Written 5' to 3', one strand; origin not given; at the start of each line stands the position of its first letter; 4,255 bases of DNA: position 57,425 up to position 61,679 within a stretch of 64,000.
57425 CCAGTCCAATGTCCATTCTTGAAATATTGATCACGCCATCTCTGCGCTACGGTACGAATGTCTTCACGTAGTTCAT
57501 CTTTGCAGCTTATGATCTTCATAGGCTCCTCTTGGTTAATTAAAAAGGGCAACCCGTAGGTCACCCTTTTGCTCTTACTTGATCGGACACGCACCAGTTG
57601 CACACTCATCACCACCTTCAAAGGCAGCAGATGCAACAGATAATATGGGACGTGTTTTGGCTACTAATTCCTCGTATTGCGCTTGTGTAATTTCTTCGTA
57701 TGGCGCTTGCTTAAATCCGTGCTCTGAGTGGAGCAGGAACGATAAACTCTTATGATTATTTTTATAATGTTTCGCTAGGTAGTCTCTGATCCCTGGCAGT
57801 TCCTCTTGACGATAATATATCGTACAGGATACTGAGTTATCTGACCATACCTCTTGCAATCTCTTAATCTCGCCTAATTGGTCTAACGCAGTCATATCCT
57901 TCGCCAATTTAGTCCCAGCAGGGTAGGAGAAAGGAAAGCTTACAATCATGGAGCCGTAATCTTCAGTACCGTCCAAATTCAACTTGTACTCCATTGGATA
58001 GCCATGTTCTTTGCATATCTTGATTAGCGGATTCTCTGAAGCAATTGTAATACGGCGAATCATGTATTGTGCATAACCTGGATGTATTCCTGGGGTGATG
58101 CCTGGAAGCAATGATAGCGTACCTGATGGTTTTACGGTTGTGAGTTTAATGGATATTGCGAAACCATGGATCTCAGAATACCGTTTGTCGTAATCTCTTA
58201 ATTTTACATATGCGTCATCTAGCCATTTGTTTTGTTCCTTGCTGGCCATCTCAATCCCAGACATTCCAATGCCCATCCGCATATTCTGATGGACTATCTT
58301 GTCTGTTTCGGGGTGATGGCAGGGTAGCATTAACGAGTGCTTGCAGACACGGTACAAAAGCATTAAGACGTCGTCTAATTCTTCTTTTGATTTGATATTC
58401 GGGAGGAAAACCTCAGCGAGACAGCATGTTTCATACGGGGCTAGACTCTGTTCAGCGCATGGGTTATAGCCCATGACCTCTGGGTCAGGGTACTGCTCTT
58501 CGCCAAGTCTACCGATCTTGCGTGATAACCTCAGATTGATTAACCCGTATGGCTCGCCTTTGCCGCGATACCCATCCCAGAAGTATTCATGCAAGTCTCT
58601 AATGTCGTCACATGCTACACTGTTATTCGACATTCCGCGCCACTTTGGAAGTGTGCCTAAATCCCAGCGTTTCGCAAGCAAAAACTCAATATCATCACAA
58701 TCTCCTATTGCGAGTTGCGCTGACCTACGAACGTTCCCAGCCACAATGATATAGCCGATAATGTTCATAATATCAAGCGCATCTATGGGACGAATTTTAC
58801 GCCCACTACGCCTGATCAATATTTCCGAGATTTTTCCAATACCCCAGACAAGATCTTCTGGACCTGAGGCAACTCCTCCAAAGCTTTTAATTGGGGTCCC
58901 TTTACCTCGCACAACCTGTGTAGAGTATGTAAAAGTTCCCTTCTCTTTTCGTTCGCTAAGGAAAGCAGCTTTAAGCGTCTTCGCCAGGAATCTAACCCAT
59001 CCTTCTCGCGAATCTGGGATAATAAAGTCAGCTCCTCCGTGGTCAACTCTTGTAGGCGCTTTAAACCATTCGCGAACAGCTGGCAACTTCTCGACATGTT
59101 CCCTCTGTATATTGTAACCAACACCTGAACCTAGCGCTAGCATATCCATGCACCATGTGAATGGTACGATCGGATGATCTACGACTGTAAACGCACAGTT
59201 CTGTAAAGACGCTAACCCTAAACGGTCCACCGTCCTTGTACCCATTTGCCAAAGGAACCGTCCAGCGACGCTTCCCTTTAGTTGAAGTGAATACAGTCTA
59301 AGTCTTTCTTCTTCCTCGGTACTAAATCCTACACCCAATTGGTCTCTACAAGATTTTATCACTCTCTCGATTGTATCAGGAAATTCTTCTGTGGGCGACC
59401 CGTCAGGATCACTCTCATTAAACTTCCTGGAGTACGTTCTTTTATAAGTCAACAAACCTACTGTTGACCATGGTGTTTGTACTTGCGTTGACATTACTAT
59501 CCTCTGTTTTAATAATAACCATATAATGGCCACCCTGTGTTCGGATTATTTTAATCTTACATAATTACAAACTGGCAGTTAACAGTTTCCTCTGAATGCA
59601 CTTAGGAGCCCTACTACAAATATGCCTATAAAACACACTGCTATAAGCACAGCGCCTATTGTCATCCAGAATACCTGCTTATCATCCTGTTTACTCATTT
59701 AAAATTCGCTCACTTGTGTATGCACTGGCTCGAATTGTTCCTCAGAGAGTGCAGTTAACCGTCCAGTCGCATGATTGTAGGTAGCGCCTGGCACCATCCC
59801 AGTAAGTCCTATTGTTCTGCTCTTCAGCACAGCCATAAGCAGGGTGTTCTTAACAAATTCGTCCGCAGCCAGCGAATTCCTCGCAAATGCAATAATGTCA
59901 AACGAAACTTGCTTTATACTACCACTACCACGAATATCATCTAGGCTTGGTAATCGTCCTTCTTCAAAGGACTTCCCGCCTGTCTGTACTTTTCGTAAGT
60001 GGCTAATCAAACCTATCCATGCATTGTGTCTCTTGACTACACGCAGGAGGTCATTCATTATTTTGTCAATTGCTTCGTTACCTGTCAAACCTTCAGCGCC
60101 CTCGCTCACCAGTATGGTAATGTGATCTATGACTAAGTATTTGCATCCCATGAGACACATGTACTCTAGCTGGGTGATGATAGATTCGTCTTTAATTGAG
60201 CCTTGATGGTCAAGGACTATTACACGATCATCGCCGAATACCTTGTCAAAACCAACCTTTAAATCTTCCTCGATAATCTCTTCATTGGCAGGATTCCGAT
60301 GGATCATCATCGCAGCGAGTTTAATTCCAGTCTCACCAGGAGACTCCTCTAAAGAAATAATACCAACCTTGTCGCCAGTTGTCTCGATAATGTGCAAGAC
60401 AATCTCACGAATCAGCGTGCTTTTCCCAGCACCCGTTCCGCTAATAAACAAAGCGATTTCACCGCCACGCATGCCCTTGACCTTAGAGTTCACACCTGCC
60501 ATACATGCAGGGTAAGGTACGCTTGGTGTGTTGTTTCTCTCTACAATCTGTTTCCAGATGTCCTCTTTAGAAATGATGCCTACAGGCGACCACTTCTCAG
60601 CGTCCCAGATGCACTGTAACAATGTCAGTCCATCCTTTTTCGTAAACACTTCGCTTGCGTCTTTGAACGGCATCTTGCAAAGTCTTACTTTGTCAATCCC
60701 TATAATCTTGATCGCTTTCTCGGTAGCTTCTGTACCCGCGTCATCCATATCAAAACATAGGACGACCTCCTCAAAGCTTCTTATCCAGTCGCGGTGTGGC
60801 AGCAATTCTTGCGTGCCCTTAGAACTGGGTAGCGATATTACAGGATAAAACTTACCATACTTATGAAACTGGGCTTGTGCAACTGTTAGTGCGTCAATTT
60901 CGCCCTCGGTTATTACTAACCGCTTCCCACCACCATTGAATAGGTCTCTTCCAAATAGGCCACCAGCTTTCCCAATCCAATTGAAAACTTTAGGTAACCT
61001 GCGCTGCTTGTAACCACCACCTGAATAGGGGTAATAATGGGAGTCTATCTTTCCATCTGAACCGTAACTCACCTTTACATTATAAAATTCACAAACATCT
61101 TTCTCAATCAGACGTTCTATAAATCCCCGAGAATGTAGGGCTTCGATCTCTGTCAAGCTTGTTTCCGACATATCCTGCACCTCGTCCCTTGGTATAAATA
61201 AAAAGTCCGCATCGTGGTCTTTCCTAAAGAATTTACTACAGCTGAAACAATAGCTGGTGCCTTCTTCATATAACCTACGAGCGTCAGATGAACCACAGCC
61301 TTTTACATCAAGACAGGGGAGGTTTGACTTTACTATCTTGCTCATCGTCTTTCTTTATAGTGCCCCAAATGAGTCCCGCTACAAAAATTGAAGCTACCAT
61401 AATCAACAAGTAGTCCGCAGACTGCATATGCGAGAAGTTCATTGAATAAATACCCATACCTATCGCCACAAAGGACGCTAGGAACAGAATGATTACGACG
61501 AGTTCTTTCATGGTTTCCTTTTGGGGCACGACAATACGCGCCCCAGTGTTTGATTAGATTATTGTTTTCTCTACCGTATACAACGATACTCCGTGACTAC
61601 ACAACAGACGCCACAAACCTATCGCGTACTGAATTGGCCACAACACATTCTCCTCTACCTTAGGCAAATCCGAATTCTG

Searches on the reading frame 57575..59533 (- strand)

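Call 3: search_protein_families(library=pfam, proteins=[window:57575-59533:-], max_evalue=1)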
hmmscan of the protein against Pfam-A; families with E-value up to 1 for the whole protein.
window:57575-59533:- (652 aa): 3 families
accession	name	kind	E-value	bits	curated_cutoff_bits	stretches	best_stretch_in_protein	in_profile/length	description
PF21995.1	RNR-II_ins_dom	-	2.3e-10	41.1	27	1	167-239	34-107/107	B12-dependent ribonucleotide reductase, insertion domain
PF02867.20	Ribonuc_red_lgC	-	7.6e-09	35.2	23.9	2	356-429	209-293/523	Ribonucleotide reductase, barrel domain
PF17975.6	RNR_Alpha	-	7.8e-06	26.8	26.4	1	17-99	12-101/101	Ribonucleotide reductase alpha domain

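Call 4: search_protein_families(library=phrogs, proteins=[window:57575-59533:-], max_evalue=0.01)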
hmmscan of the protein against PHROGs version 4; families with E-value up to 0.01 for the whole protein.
window:57575-59533:- (652 aa): 2 families
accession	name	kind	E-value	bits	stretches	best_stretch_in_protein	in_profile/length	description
phrog_367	-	DNA, RNA and nucleotide metabolism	8.7e-120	402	1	12-652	21-697/701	ribonucleotide reductase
phrog_84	-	DNA, RNA and nucleotide metabolism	0.008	15.2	0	356-426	485-567/975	ribonucleoside-diphosphate reductase large subunit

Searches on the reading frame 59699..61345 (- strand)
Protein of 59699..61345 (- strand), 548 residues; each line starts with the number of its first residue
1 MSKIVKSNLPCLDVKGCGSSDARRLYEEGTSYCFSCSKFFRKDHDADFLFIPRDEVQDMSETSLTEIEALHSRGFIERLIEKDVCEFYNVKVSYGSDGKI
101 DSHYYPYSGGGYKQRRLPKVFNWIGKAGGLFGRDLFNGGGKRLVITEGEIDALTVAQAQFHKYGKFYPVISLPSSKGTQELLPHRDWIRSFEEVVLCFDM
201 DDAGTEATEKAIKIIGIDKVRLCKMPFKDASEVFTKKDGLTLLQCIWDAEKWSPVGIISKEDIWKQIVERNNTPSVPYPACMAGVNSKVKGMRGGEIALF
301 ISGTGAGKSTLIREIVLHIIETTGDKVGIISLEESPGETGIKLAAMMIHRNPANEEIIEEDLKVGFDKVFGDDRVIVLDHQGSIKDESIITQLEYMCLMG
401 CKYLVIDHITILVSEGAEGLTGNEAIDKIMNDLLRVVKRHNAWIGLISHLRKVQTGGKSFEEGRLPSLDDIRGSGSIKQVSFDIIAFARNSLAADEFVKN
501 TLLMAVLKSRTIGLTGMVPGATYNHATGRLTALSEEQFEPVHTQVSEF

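Call 3: search_protein_families(library=pfam, proteins=[window:59699-61345:-], max_evalue=1)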
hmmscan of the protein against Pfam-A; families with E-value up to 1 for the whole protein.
window:59699-61345:- (548 aa): 11 families
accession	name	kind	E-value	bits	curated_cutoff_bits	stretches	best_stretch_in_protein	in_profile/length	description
PF13155.12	Toprim_2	-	1.1e-10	42.1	22.1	1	144-233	1-87/88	Toprim-like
PF03796.21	DnaB_C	-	1.1e-09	38.6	27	1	285-511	9-236/255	DnaB-like helicase C terminal domain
PF13481.12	AAA_25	-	1.7e-06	28.2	27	1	286-454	23-194/195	AAA domain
PF13662.12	Toprim_4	-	2.6e-06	28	25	1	142-215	2-74/85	Toprim domain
PF01751.28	Toprim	-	4.7e-05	23.9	23.1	1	143-216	2-81/96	Toprim domain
PF06745.19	ATPase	-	0.0036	17.1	26.6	1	290-437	14-151/231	KaiC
PF03308.22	MeaB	-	0.027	13.9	23.1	1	304-340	42-77/273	Methylmalonyl Co-A mutase-associated GTPase MeaB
PF13362.12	Toprim_3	-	0.11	13.3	27.2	1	143-213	2-65/95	Toprim domain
PF25199.1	nSTAND_NTPase5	-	0.16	12.2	34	1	291-332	37-78/145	Novel STAND NTPase 5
PF13245.12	AAA_19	-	0.17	12.5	25.1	1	295-324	11-40/134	AAA domain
PF19634.4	DUF6137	-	0.22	11.9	25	0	309-330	3-25/82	Family of unknown function (DUF6137)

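Call 4: search_protein_families(library=phrogs, proteins=[window:59699-61345:-], max_evalue=0.01)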
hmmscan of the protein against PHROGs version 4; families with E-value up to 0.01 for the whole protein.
window:59699-61345:- (548 aa): 8 families
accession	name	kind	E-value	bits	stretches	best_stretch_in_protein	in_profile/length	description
phrog_239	-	DNA, RNA and nucleotide metabolism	2.1e-140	471.1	1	6-537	40-603/801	DNA primase/helicase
phrog_19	-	DNA, RNA and nucleotide metabolism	3.2e-19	70.2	1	270-537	327-585/621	DnaB-like replicative helicase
phrog_47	-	DNA, RNA and nucleotide metabolism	3.6e-13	50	1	125-235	217-323/947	DNA primase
phrog_5482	-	unknown function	4.8e-13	49.6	1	296-494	52-253/341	-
phrog_243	-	DNA, RNA and nucleotide metabolism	2.7e-08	34.1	1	268-511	8-243/273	DnaB-like replicative helicase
phrog_6444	-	DNA, RNA and nucleotide metabolism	2.1e-07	31.1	1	141-215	260-326/577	DNA primase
phrog_849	-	DNA, RNA and nucleotide metabolism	3.8e-06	27.1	1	111-235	209-329/435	DNA primase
phrog_18375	-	DNA, RNA and nucleotide metabolism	0.0016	17.7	1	293-491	373-578/644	DNA primase/helicase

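Call 60: search_dna_similar(query=window:59699-61345:-, collection=phages, mode=protein, max_rows=15)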
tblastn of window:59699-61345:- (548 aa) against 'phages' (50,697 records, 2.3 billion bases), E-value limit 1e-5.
Records with a match: 3478; places in all: 3494; records where one place covers at least 80% of the query: 2988.
Best place of each record, by identity: <60% 3478.
By first word of the organism name: Escherichia 805; Pseudomonas 535; Klebsiella 507; Vibrio 265; Salmonella 229; Rheinheimera 115; Yersinia 93; Erwinia 80; Aeromonas 62; Shigella 47; and 90 more.
By host as written in the record: - 537; Escherichia coli 299; Klebsiella pneumoniae 247; Pseudomonas aeruginosa 137; Rheinheimera sp. BAL341 115; Escherichia coli K-12 MG1655 52; Pseudomonas aeruginosa PAO1 44; Vibrio cholerae 42; and 768 more.
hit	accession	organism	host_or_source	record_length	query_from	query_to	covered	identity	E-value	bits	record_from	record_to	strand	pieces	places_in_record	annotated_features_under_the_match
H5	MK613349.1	Roseobacter phage CRP-7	Rhodobacteraceae bacterium FZCC0042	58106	1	530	97%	51.3%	5e-162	516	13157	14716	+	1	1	DNA primase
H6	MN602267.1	Bacteriophage DSS3_PM1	-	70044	2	530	97%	43.1%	1e-144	466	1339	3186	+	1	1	DNA primase/helicase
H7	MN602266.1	Bacteriophage DSS3_VP1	-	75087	2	530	97%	42.9%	4e-144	464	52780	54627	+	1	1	DNA primase/helicase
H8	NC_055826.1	Bacteriophage DSS3_VP1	-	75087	2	530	97%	42.9%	4e-144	464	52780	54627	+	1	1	DNA primase/helicase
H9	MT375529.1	Pelagibacter phage Kolga EXVC016S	Candidatus Pelagibacter sp H2P3alpha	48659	12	531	95%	43.6%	3e-126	413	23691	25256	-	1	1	AAA protein | hypothetical protein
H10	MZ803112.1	Synechococcus T7-like virus S-TIP28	Synechococcus sp. CC9605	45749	5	548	99%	34.2%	6e-66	238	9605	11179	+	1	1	primase/helicase protein | hypothetical protein | thioredoxin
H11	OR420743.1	Roseobacter phage CRP-125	Paracoccaceae bacterium strain FZCC0023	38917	17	530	94%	35.6%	9e-81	281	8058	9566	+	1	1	DNA primase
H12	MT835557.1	Bacteriophage sp.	human fecal samples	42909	10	530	95%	34.9%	8e-83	287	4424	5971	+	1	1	record has no annotation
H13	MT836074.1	Bacteriophage sp.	human fecal samples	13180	17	530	94%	35.4%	2e-75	265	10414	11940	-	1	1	record has no annotation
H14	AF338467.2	Synechococcus phage P60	Synechococcus sp. WH7805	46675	10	541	97%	34.1%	4e-69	247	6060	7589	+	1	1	primase/helicase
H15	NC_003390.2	Synechococcus phage P60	Synechococcus sp. WH7805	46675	10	541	97%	34.1%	4e-69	247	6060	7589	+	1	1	primase/helicase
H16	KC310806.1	Synechococcus phage S-CBP2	Synechococcus sp. CB0208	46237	10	533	96%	34.6%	2e-66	239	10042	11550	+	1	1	primase/helicase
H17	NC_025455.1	Synechococcus phage S-CBP2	Synechococcus sp. CB0208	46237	10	533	96%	34.6%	2e-66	239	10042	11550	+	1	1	primase/helicase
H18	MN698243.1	Pelagibacter phage HTVC104P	Candidatus Pelagibacter sp. HTCC7211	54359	5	538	97%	33.8%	8e-79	276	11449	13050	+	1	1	DNA primase | DNA polymerase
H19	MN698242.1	Pelagibacter phage HTVC103P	Candidatus Pelagibacter sp. HTCC7211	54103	5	538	97%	33.8%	9e-79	276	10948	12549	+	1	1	DNA primase | DNA polymerase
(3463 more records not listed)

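Call 62: get_annotated_region(hit=H5, flank=9000)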
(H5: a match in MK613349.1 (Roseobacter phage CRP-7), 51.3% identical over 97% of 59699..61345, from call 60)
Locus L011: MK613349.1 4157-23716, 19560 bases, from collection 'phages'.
description: Roseobacter phage CRP-7, complete genome.
organism: Roseobacter phage CRP-7 (NCBI taxid 2559286)
taxonomy: Viruses; Duplodnaviria; Heunggongvirae; Uroviricota; Caudoviricetes
host: Rhodobacteraceae bacterium FZCC0042; source: East Sea of China; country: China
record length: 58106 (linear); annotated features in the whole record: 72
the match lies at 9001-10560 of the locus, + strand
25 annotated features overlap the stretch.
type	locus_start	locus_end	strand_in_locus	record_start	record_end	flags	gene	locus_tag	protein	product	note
CDS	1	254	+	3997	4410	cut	-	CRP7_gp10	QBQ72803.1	hypothetical protein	-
CDS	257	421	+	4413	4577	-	-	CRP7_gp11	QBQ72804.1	hypothetical protein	-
CDS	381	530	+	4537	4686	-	-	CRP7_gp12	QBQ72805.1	hypothetical protein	-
CDS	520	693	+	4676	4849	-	-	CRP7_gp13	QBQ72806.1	hypothetical protein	-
CDS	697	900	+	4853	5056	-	-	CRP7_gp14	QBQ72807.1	hypothetical protein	-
CDS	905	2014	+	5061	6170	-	-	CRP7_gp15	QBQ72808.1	hypothetical protein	-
CDS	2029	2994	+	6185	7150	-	-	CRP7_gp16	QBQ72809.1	hypothetical protein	-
CDS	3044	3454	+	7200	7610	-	-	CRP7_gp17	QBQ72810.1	hypothetical protein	-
CDS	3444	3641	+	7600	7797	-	-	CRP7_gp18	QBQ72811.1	hypothetical protein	-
CDS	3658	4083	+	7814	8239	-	-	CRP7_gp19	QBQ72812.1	hypothetical protein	-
CDS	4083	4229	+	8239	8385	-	-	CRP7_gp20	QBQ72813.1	hypothetical protein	-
CDS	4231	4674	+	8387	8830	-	-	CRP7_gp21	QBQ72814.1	hypothetical protein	-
CDS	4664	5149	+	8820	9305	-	-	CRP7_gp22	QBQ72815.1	NAD synthetase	-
CDS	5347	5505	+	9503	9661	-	-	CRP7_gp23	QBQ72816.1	hypothetical protein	-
CDS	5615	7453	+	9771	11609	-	-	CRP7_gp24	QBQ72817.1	DNA polymerase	-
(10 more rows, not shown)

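Call 68: get_annotated_region(hit=H7, flank=8000)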
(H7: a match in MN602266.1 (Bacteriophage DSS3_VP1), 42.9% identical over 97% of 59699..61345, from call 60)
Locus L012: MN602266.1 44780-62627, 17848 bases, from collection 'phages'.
description: Bacteriophage DSS3_VP1, complete genome.
organism: Bacteriophage DSS3_VP1 (NCBI taxid 2664196)
taxonomy: Viruses; Duplodnaviria; Heunggongvirae; Uroviricota; Caudoviricetes; Naomviridae; Noahvirus; Noahvirus arc
host: -; source: -; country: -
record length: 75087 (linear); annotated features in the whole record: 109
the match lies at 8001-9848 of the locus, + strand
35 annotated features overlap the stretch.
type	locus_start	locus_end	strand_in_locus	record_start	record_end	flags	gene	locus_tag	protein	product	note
CDS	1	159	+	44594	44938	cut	-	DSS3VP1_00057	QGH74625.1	hypothetical protein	-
CDS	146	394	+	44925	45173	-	-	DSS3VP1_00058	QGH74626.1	hypothetical protein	-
CDS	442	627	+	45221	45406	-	-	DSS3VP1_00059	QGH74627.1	hypothetical protein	-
CDS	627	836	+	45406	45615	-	-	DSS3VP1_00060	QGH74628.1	hypothetical protein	-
CDS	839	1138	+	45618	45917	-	-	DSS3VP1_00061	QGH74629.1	hypothetical protein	-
CDS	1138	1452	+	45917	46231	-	-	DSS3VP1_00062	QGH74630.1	hypothetical protein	-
CDS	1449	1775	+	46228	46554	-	-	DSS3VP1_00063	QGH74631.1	hypothetical protein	-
CDS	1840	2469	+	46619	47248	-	-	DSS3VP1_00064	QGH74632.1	hypothetical protein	-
CDS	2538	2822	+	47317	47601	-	-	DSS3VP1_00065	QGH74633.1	hypothetical protein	-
CDS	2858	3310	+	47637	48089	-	-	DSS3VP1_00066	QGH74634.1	deoxycytidylate deaminase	-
CDS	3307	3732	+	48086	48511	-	-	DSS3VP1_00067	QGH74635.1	hypothetical protein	-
CDS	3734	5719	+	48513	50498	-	-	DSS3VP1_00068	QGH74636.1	DNA polymerase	T7-like phage DNA polymerase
CDS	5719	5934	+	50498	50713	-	-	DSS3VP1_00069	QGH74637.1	hypothetical protein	-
CDS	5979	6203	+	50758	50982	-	-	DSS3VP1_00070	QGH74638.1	hypothetical protein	-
CDS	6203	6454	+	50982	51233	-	-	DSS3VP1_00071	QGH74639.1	hypothetical protein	-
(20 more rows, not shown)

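Call 69: get_annotated_region(hit=H9, flank=8000)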
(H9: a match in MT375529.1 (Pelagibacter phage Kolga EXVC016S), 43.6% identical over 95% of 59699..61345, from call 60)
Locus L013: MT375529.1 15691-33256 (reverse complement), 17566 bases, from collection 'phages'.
description: Pelagibacter phage Kolga EXVC016S, complete genome.
organism: Pelagibacter phage Kolga EXVC016S (NCBI taxid 2736233)
taxonomy: Viruses; Duplodnaviria; Heunggongvirae; Uroviricota; Caudoviricetes
host: Candidatus Pelagibacter sp H2P3alpha; source: -; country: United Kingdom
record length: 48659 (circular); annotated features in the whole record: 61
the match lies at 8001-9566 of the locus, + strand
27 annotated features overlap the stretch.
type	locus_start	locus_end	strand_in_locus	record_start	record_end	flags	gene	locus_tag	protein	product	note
CDS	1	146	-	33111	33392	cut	-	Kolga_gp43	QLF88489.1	hypothetical protein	-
CDS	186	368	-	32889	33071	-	-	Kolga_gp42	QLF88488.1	hypothetical protein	-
CDS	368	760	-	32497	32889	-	-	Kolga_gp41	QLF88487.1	hypothetical protein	-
CDS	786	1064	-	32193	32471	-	-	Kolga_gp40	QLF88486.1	hypothetical protein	-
CDS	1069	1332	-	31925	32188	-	-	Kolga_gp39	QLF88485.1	hypothetical protein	-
CDS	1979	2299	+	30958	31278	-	-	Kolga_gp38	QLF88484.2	hypothetical protein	-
CDS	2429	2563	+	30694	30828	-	-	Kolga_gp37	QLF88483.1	hypothetical protein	-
CDS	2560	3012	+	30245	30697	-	-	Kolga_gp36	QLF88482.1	hypothetical protein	-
CDS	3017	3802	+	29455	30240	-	-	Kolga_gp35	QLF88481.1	putative thymidylate synthase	-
CDS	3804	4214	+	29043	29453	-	-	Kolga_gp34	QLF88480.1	hypothetical protein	-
CDS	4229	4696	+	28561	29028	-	-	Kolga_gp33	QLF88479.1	hypothetical protein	-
CDS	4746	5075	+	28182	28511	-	-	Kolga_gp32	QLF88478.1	hypothetical protein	-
CDS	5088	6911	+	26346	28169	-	-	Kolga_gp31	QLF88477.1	hypothetical protein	-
CDS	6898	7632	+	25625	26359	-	-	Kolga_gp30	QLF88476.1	hypothetical protein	-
CDS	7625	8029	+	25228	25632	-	-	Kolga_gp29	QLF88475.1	hypothetical protein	-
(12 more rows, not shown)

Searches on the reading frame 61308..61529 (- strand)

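Call 3: search_protein_families(library=pfam, proteins=[window:61308-61529:-], max_evalue=1)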
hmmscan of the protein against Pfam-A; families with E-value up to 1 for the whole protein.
window:61308-61529:- (73 aa): 8 families
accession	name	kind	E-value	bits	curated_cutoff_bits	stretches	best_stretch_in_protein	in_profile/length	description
PF17555.7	TssN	-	0.032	14.1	30.3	1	4-50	86-132/274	Type VI secretion system, TssN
PF16962.11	ABC_export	-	0.033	13.1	29.7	1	6-55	470-520/531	Putative ABC exporter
PF19983.4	DUF6419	-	0.046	14.3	27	1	9-27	50-68/71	Family of unknown function (DUF6419)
PF24195.1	DUF7420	-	0.052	14.1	27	1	9-58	54-104/124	Family of unknown function (DUF7420)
PF06703.16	SPC25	-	0.063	13.4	24.3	1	11-54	29-72/159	Microsomal signal peptidase 25 kDa subunit (SPC25)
PF09144.16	YpM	-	0.22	12.1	25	1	24-63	29-66/117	Yersinia pseudo-tuberculosis mitogen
PF19732.4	SpoIIE_N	-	0.26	10.2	27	1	7-53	188-233/605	Stage II sporulation protein E N-terminal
PF01544.23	CorA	-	0.31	10.8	27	1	15-59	243-291/292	CorA-like Mg2+ transporter protein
